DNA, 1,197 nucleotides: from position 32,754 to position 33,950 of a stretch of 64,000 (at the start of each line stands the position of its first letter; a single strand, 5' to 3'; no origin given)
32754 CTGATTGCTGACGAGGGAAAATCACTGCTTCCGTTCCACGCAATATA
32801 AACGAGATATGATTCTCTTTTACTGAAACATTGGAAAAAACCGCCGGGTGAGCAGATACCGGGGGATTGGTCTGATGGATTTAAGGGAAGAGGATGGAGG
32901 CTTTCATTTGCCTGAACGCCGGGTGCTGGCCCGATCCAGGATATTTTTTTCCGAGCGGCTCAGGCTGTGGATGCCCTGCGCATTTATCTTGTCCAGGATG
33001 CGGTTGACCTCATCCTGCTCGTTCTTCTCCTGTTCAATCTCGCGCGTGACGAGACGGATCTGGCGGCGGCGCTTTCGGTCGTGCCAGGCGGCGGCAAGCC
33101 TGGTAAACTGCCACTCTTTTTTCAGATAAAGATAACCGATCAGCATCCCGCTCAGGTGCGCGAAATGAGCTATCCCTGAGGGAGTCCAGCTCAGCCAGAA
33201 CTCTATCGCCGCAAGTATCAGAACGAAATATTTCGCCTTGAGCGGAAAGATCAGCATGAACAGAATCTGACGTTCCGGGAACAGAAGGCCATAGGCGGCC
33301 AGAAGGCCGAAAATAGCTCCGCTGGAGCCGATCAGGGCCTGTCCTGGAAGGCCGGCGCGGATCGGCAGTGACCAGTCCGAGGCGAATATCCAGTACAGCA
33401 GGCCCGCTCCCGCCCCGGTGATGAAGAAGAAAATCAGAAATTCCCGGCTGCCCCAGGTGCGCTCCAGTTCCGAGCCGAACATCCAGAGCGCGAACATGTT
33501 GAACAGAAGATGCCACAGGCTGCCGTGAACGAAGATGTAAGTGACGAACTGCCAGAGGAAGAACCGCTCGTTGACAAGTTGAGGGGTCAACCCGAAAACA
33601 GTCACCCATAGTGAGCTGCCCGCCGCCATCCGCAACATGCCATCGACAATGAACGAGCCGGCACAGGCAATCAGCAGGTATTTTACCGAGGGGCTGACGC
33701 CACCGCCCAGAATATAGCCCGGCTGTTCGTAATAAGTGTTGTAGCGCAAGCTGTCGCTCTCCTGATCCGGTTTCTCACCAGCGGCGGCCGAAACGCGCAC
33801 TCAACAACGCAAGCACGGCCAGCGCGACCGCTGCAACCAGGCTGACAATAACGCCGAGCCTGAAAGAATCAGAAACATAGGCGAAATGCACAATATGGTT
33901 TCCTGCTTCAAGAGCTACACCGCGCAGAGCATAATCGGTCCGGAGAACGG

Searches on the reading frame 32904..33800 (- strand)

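Call 15: search_protein_families(library=pfam, proteins=[window:32904-33800:-], max_evalue=0.001)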
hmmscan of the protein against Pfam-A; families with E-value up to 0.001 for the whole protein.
window:32904-33800:- (298 aa): 3 families
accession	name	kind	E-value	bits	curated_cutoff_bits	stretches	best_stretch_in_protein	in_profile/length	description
PF01694.28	Rhomboid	-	4.4e-32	111.7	22.6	1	82-226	4-137/143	Rhomboid domain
PF08551.15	DUF1751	-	5.8e-13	49.7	22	1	80-140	6-66/99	Eukaryotic integral membrane protein (DUF1751)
PF20216.3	DUF6576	-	2.6e-10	40.7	27.3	1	257-293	10-46/47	Family of unknown function (DUF6576)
